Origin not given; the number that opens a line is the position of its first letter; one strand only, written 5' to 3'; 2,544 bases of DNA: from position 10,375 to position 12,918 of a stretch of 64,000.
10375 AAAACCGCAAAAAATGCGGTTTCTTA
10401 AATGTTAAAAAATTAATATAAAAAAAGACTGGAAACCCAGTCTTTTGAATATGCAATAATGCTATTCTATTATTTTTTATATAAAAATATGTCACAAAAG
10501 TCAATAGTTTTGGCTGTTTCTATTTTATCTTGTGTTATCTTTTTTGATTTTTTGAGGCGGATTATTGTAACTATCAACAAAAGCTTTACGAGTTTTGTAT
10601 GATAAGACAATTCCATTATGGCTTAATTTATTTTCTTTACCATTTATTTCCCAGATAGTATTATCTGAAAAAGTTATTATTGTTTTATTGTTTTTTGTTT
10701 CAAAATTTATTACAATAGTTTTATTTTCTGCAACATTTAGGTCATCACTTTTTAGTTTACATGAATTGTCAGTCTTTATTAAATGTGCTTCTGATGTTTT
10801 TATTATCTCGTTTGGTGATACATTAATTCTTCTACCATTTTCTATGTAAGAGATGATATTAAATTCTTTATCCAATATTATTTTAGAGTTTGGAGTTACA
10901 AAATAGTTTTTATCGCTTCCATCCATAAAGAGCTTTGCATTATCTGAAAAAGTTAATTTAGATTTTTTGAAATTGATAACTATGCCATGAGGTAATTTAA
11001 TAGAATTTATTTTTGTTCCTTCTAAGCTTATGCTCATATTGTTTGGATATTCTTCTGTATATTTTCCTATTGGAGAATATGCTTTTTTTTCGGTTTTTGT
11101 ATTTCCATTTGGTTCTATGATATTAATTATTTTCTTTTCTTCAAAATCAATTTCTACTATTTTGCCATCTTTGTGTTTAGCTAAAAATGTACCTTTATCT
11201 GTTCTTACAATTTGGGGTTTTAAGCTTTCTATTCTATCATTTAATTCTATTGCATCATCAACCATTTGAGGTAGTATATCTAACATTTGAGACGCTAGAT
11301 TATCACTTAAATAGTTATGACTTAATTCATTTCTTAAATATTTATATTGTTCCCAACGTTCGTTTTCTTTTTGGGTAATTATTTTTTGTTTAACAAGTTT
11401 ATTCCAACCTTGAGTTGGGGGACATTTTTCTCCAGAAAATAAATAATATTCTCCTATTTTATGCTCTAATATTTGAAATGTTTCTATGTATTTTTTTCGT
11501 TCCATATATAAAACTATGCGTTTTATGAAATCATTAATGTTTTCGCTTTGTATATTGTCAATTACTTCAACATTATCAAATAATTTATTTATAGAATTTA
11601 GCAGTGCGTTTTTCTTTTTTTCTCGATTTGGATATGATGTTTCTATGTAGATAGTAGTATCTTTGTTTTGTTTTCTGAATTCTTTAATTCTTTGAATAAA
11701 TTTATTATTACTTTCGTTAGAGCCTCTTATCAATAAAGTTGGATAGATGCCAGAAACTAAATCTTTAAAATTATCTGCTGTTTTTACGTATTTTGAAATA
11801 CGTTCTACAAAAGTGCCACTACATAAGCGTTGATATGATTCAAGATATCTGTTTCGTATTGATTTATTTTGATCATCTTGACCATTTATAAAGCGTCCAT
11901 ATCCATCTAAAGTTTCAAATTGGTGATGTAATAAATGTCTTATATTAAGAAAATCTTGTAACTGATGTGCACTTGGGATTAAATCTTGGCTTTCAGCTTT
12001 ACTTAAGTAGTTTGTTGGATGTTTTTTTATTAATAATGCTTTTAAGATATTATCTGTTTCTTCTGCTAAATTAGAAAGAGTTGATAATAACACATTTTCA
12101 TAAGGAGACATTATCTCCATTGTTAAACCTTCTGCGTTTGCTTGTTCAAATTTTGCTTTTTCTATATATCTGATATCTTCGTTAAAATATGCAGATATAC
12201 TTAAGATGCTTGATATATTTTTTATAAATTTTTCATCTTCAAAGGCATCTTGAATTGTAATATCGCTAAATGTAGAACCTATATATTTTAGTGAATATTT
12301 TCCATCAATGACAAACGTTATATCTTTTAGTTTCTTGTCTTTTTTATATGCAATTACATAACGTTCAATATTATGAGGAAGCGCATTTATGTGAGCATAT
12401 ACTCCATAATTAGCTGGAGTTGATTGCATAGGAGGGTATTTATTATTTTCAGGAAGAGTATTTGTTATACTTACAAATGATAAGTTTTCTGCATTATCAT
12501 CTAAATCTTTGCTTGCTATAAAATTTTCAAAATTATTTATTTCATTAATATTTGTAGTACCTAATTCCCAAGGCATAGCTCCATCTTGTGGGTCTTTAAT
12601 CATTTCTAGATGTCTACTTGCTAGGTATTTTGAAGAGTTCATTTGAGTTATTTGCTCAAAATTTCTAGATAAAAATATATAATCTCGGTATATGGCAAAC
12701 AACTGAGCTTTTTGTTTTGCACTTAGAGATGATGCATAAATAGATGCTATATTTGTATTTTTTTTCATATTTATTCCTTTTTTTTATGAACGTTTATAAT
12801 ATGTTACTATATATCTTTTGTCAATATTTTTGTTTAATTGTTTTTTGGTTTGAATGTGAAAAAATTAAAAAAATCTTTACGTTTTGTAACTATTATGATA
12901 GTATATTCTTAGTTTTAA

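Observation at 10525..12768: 747-aa single-chain protein with two HEPN-type Rx4H motifs and no CRISPR or MNT partner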

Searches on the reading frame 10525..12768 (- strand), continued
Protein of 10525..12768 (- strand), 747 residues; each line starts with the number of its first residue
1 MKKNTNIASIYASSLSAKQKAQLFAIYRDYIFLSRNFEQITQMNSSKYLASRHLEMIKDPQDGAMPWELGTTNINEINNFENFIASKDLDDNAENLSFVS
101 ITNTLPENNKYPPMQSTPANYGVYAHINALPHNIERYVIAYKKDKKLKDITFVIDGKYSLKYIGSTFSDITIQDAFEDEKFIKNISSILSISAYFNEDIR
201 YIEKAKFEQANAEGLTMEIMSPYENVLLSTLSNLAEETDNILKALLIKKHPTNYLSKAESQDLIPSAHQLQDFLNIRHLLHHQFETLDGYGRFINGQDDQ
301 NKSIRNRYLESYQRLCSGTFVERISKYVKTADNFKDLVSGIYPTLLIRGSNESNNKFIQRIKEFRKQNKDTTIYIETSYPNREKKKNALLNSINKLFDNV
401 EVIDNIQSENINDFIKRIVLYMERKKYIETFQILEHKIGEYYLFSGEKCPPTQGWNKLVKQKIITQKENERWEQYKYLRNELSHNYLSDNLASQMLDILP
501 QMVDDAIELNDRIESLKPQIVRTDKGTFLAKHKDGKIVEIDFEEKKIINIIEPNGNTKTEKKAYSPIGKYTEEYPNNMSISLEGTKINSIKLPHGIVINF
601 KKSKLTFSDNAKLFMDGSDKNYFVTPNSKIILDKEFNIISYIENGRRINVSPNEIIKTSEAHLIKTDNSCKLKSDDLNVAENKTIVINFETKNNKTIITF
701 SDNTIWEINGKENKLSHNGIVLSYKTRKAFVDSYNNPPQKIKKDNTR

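Call 45: find_related_loci(query=A6, collection=genome_contigs, flank=6000)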
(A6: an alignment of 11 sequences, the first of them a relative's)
Query A6 (747 aa) in genome_contigs; peptide patterns used: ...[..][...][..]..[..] (x = any residue, [..] = any of these).
71 stretches matched a pattern; 26 encode a relative of the query (tblastn E <= 1e-3); 26 distinct loci.
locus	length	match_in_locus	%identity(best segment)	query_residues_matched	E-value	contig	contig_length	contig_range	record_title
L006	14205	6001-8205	49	1-736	0e+0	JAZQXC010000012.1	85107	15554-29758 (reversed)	MAG: Alphaproteobacteria bacterium isolate T1900045163_TC20190157.MAGScoT_cleanbin_000004 SGB_5097_k141_3351588, whole g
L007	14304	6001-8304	35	1-743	2e-162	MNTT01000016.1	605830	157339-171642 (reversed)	MAG: Acetobacter sp. 46_36 Ley3_66761_scaffold_38, whole genome shotgun sequence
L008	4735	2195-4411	37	3-741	4e-157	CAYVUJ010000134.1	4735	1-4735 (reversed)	MAG TPA_asm: uncultured Lachnospiraceae bacterium isolate SRP199465_co2_688 genome assembly, contig: NODE_53519_length_4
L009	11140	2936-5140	36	1-737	4e-150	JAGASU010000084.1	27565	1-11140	MAG: Alphaproteobacteria bacterium isolate RGIG8741 Water_deer_Colon-4__c226303, whole genome shotgun sequence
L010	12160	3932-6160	34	1-747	3e-148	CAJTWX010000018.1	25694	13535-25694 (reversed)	MAG TPA_asm: uncultured Alphaproteobacteria bacterium isolate MGBC117992 genome assembly, contig: MGBC117992.18, whole g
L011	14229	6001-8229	35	1-734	2e-146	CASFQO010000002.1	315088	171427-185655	uncultured Alphaproteobacteria bacterium isolate SI.O44.metabat-bins.180 genome assembly, contig: SI.O44.metabat-bins.18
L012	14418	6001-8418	32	1-747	2e-145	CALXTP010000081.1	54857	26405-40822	MAG: uncultured Alphaproteobacteria bacterium isolate E19__bin231 genome assembly, contig: E19__k127_520852, whole genom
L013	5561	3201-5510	34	1-736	5e-145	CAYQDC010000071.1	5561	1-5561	MAG TPA_asm: uncultured Acetobacter sp. isolate SRP141132_co3_78 genome assembly, contig: NODE_14725_length_5561_cov_6.9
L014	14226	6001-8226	34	1-735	1e-142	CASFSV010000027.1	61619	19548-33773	uncultured Alphaproteobacteria bacterium isolate SI.O7.metabat-bins.100 genome assembly, contig: SI.O7.metabat-bins.100.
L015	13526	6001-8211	36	6-735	1e-141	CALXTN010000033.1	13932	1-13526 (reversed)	MAG: uncultured Alphaproteobacteria bacterium isolate BRZ_QQ__bin90 genome assembly, contig: BRZ_QQ__NODE_5595_length_13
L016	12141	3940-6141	36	13-745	3e-134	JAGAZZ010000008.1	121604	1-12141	MAG: Alphaproteobacteria bacterium isolate RGIG8928 Water_deer_Rectum-1__c48094, whole genome shotgun sequence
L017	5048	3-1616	44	197-734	2e-134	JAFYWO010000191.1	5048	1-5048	MAG: Alphaproteobacteria bacterium isolate RGIG7487 Water_buffalos_Colon-5__c881077, whole genome shotgun sequence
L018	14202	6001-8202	34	1-737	7e-145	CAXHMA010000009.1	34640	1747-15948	MAG: uncultured Alphaproteobacteria bacterium isolate ena-SAMPLE-TAB-22-03-2024-10:43:23:852-115549 genome assembly, con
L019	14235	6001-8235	35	1-735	1e-136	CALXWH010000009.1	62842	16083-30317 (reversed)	MAG: uncultured Alphaproteobacteria bacterium isolate BRZ_CV__bin18 genome assembly, contig: BRZ_CV__NODE_753_length_628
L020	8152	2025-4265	29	11-747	6e-110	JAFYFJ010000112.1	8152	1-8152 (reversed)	MAG: Alphaproteobacteria bacterium isolate RGIG7040 Sheep_Rumen.Co__c4412749, whole genome shotgun sequence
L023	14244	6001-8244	30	10-747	1e-94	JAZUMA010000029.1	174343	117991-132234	MAG: Alphaproteobacteria bacterium isolate T1900044899_TS20190365.MAGScoT_cleanbin_000002 SGB_3291_k141_987897, whole ge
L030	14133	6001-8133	31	10-736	2e-103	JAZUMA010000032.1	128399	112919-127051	MAG: Alphaproteobacteria bacterium isolate T1900044899_TS20190365.MAGScoT_cleanbin_000002 SGB_3291_k141_186338, whole ge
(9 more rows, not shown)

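Call 62: search_dna_similar(query=P0001, collection=phages, mode=protein, max_evalue=0.001)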
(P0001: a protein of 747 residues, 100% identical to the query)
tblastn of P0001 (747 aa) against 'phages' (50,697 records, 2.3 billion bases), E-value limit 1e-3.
No match.

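Call 63: find_related_loci(query=A6, collection=viral_contigs, flank=10000)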
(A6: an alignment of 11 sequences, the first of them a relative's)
Query A6 (747 aa) in viral_contigs; peptide patterns used: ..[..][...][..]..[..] (x = any residue, [..] = any of these).
97 stretches matched a pattern, but none encodes a relative of the query by tblastn (E <= 1e-3).

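Call 75: search_protein_families(library=pfam, alignment_id=A4, max_evalue=0.1)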
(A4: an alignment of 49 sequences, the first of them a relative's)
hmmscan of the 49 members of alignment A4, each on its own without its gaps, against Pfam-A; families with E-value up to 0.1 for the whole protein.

A. member 1, P0001 (747 aa): 1 family
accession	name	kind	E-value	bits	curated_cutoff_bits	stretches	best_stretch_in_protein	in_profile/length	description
PF01934.22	HepT-like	-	0.00091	19.4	23.5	1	456-488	64-96/120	Ribonuclease HepT-like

B. families by the number of members that match (of 49 scanned): 37 families (the first 25 are shown)
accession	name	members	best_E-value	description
PF01934.22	HepT-like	39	1.2e-08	Ribonuclease HepT-like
PF08780.16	NTase_sub_bind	30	4.5e-06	Nucleotidyltransferase substrate binding protein like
PF13643.11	DUF4145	2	0.00014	Domain of unknown function (DUF4145)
PF25582.1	DH_Alsin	1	0.00038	Alsin, DH domain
PF19051.5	GFO_IDH_MocA_C2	1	0.00098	Oxidoreductase family, C-terminal alpha/beta domain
PF25413.1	Rossman_Mical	1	0.0051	Mical, Rossman domain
PF20669.3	Exo70_N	1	0.016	Exocyst complex component Exo70 N-terminal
PF08937.16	ThsB_TIR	1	0.019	Thoeris protein ThsB, TIR-like domain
PF16418.11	CNOT1_HEAT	1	0.021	CCR4-NOT transcription complex subunit 1 HEAT repeat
PF01333.25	Apocytochr_F_C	1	0.021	Apocytochrome F, C-terminal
PF15518.12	L_protein_N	1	0.024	L protein N-terminus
PF22768.1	SPP1_Dit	1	0.024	Siphovirus-type tail component, C-terminal domain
PF24543.1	Usp-48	1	0.027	Usp-48 domain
PF16175.11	DUF4875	1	0.031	Domain of unknown function (DUF4875)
PF13455.12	MUG113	1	0.034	Meiotically up-regulated gene 113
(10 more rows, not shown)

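Call 81: search_solved_structures(query=A4, max_evalue=5)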
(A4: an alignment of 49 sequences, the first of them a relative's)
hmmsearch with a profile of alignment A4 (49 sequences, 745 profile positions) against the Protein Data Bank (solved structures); distinct sequences matched with E-value up to 5: 4.
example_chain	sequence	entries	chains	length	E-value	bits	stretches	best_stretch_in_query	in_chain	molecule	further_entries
7ae9_A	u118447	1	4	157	0.0048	18.4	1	423-490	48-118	HEPN toxin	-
1jog_A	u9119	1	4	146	0.077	14.4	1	463-510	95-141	HYPOTHETICAL PROTEIN HI0074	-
3elg_A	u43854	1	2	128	0.12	13.8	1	489-580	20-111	uncharacterized periplasmic protein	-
1p68_A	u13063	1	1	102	0.29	12.5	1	489-528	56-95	De novo designed protein S-824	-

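Call 84: search_protein_families(library=padloc, alignment_id=A4, max_evalue=1)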
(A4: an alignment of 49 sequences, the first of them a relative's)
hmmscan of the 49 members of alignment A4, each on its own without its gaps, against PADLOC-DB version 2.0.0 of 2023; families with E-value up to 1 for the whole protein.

A. member 1, P0001 (747 aa): 0 families

B. families by the number of members that match (of 49 scanned): 8 families
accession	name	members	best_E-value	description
PDLC01824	CARF2--CARF_HEPN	1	0.00024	-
PDLC04840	PDC-S04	1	0.00029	-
PDLC02452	BrxA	1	0.0012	BrxA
PDLC00396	SduA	1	0.0032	DUF4263 domain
PDLC01825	CARF2--CARF_HEPN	1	0.0088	-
PDLC03979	PD-Lambda-2_A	1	0.028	-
PDLC01840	CARF2--CARF_HEPN_CARF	1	0.034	-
PDLC01459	Cas2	1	0.78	"CAS-I,CAS-II,CAS-III,CAS-IV,CAS-V,CAS-VI; acquisition_2"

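Call 97: search_protein_families(library=phrogs, proteins=[L007:10049-10501:+, L007:10371-10796:+, L007:10817-11245:+, L007:11329-11772:+, L007:11785-12249:+, L011:10123-10560:+, L011:10726-11001:+, L011:11173-12249:+, L011:12387-12821:+, L007:12467-12787:+], max_evalue=0.01)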
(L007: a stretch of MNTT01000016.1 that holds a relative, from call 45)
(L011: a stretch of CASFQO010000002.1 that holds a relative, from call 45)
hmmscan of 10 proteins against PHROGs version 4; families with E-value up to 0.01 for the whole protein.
L007:10049-10501:+ (150 aa): 0 families

L007:10371-10796:+ (141 aa): 0 families

L007:10817-11245:+ (142 aa): 0 families

L007:11329-11772:+ (147 aa): 2 families
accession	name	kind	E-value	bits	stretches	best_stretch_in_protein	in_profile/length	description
phrog_315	-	lysis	1.5e-05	24.7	1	5-122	381-488/677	endolysin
phrog_12853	-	unknown function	0.0048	18.3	1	5-48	53-99/131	-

L007:11785-12249:+ (154 aa): 0 families

L011:10123-10560:+ (145 aa): 0 families

L011:10726-11001:+ (91 aa): 0 families

L011:11173-12249:+ (358 aa): 10 families
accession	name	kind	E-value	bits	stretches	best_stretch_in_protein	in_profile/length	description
phrog_9262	-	unknown function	3.2e-84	283.4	5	234-343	45-156/253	-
phrog_9049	-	unknown function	1.1e-57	195.1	2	101-340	3132-3366/4700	-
phrog_16592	-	unknown function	1.9e-21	76.8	2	106-220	157-270/974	-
phrog_17544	-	unknown function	7.2e-11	42.9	0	307-328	18-39/79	-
phrog_14676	-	unknown function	1.8e-07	32.2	0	140-158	24-42/60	-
phrog_15318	-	unknown function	1.2e-06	29.6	0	88-117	27-53/60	-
phrog_34433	-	unknown function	1.3e-05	26.3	0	242-260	5-23/85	-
phrog_14360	-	unknown function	1.3e-05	26.2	0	171-190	29-48/76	-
phrog_24862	-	unknown function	0.0012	20.3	0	98-127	14-43/75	-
phrog_4093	-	unknown function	0.0012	20.1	0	171-204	59-92/98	-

L011:12387-12821:+ (144 aa): 0 families

L007:12467-12787:+ (106 aa): 0 families

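Call 100: list_cluster_members(proteins=[P0011, P0012, P0013, P0015, P0017, P0020, P0024, P0031, P0040, P0054])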
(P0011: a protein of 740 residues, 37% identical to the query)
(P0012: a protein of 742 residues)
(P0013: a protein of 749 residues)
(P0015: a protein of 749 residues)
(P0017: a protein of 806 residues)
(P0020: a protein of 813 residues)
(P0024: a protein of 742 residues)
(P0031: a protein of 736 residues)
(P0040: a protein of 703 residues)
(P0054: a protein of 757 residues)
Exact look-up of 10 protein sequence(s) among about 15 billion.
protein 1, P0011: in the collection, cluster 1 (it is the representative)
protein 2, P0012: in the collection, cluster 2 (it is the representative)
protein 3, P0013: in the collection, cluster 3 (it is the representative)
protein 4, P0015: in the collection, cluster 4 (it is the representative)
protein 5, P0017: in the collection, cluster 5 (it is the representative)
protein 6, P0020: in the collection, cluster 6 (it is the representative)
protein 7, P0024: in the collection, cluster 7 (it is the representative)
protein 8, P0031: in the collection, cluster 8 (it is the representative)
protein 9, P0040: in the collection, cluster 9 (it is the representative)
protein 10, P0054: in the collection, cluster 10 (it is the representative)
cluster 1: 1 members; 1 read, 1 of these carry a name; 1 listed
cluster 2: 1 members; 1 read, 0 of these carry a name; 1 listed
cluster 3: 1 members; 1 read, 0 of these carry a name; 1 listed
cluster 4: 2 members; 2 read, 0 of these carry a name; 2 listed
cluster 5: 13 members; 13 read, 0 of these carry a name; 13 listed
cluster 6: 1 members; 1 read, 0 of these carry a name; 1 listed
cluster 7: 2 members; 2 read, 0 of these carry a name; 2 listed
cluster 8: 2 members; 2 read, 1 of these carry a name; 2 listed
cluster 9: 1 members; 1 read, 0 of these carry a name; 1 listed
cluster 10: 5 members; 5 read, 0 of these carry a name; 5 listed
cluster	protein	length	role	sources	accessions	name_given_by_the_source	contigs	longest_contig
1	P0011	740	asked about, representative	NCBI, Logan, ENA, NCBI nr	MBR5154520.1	MAG: hypothetical protein IKW58_02220 [Alphaproteobacteria bacterium] | hypothetical protein [Alphaproteobacteria bacterium]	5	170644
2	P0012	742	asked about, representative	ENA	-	-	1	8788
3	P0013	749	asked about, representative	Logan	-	-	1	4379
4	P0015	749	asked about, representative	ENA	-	-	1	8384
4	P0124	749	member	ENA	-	-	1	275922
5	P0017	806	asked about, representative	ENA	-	-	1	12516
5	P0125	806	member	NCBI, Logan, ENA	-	-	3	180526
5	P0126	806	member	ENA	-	-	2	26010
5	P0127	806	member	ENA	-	-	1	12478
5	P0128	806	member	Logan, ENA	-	-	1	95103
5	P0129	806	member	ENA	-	-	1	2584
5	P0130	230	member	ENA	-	-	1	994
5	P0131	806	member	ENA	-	-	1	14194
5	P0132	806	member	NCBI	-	-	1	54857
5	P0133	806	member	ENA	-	-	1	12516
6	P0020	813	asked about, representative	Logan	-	-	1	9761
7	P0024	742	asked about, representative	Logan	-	-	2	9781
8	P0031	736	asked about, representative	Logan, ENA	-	-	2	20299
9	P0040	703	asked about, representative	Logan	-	-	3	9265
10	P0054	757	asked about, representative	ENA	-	-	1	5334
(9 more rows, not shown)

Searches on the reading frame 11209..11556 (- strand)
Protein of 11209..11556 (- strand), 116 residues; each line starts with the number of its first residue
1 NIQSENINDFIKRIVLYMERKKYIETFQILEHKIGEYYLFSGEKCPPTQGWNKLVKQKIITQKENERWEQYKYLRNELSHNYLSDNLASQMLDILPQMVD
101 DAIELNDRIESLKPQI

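Call 31: search_solved_structures(query=A3, max_evalue=10, show_alignments=4)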
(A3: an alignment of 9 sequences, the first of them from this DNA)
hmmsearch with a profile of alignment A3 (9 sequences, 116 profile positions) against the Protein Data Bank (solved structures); distinct sequences matched with E-value up to 10: 13.
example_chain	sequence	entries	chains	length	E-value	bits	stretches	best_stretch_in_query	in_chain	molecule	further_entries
2vuw_A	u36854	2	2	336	0.044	17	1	58-112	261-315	SERINE/THREONINE-PROTEIN KINASE HASPIN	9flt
24uh_A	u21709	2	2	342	0.046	16.9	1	58-112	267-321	Serine/threonine-protein kinase haspin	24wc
6g3a_A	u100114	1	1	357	0.048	16.9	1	58-112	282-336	Serine/threonine-protein kinase haspin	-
2wb8_A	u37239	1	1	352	0.05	16.8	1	58-112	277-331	SERINE/THREONINE-PROTEIN KINASE HASPIN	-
6g39_A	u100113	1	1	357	0.051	16.8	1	58-112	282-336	Serine/threonine-protein kinase haspin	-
7sqm_A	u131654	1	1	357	0.052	16.8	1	58-112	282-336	Serine/threonine-protein kinase haspin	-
3dlz_A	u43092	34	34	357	0.052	16.7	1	58-112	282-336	Serine/threonine-protein kinase haspin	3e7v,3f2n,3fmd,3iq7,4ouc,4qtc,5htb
9wgw_A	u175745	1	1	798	0.34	14.1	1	58-111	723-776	Serine/threonine-protein kinase haspin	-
7ae9_A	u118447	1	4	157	0.43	13.8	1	31-84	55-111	HEPN toxin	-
1jog_A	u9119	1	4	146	0.62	13.3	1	64-106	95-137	HYPOTHETICAL PROTEIN HI0074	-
2p0v_A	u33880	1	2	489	0.83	12.9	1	48-103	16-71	Hypothetical protein BT3781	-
9r2b_B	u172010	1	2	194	2.8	11.2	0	83-111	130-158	de novo-designed alpha-helical barrel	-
8gjg_A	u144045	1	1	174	7.2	9.8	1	65-111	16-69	gluc_A04_0005 Binder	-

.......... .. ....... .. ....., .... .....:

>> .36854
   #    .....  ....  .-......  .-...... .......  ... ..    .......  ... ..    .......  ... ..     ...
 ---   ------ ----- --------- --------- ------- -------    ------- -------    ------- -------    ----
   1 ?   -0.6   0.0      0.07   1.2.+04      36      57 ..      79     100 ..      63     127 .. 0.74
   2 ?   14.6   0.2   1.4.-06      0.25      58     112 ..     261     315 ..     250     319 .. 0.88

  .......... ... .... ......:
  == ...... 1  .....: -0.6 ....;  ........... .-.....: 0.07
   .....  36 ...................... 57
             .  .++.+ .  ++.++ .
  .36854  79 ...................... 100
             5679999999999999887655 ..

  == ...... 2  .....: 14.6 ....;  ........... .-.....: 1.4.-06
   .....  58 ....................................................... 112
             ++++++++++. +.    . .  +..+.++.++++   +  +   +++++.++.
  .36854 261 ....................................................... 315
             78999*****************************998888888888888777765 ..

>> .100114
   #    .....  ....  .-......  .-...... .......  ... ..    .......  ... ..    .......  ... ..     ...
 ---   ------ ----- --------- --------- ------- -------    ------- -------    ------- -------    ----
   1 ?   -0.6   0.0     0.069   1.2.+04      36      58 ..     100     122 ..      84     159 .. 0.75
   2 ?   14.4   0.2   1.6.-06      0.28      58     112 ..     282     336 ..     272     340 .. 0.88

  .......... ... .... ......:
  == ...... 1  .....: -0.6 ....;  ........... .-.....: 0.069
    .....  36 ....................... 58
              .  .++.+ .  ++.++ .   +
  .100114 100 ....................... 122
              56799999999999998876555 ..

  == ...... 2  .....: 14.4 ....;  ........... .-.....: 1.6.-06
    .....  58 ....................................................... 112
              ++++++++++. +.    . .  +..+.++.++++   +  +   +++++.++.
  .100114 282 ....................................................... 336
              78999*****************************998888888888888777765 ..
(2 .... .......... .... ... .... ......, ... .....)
